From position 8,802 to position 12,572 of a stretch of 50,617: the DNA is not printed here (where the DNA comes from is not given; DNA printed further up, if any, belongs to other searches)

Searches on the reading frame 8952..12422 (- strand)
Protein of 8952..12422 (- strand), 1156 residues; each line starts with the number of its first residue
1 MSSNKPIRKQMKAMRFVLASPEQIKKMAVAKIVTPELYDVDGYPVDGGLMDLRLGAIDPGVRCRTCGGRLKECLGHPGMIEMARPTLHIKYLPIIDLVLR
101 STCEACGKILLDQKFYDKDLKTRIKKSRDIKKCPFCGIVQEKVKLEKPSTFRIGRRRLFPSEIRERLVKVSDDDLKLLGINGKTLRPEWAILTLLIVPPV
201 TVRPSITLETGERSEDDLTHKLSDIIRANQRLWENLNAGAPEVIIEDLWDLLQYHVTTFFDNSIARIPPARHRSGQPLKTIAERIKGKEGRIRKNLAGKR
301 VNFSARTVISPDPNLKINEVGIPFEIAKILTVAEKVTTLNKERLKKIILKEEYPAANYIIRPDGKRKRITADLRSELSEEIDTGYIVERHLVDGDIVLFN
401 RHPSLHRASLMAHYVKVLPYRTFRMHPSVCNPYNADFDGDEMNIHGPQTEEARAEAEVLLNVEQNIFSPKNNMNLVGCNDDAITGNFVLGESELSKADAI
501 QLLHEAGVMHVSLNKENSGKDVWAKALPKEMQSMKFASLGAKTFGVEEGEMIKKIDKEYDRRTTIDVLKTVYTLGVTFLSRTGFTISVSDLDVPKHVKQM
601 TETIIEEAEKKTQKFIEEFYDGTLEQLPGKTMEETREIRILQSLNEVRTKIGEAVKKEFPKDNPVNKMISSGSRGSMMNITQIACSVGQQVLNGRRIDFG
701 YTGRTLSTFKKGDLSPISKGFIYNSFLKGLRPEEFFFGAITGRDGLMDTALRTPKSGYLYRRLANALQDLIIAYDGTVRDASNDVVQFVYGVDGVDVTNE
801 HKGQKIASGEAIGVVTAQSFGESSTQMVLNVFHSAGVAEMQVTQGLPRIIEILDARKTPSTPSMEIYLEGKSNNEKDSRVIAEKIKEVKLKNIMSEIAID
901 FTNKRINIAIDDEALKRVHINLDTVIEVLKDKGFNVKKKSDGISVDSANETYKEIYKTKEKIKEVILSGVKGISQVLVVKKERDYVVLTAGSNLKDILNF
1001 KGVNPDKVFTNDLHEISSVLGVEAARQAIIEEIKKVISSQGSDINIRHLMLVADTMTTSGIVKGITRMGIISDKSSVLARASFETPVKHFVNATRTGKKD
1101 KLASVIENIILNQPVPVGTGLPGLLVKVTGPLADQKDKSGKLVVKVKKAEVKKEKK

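Call 8: search_protein_families(library=pfam, proteins=[window:8952-12422:-])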
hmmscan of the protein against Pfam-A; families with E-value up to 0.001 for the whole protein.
window:8952-12422:- (1156 aa): 5 families
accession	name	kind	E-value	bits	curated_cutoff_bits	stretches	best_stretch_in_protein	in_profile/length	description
PF04997.17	RNA_pol_Rpb1_1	-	6.5e-77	259.4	39.7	1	9-296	2-312/312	RNA polymerase Rpb1, domain 1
PF04998.22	RNA_pol_Rpb1_5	-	8.7e-74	248.8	28.5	1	729-1076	1-265/267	RNA polymerase Rpb1, domain 5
PF00623.25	RNA_pol_Rpb1_2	-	3e-68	229.7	25.3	1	298-462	1-166/166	RNA polymerase Rpb1, domain 2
PF05000.22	RNA_pol_Rpb1_4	-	2.2e-29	101.9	24.8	1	621-722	6-107/107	RNA polymerase Rpb1, domain 4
PF04983.23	RNA_pol_Rpb1_3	-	6e-06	26.7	28.9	1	465-591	1-162/162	RNA polymerase Rpb1, domain 3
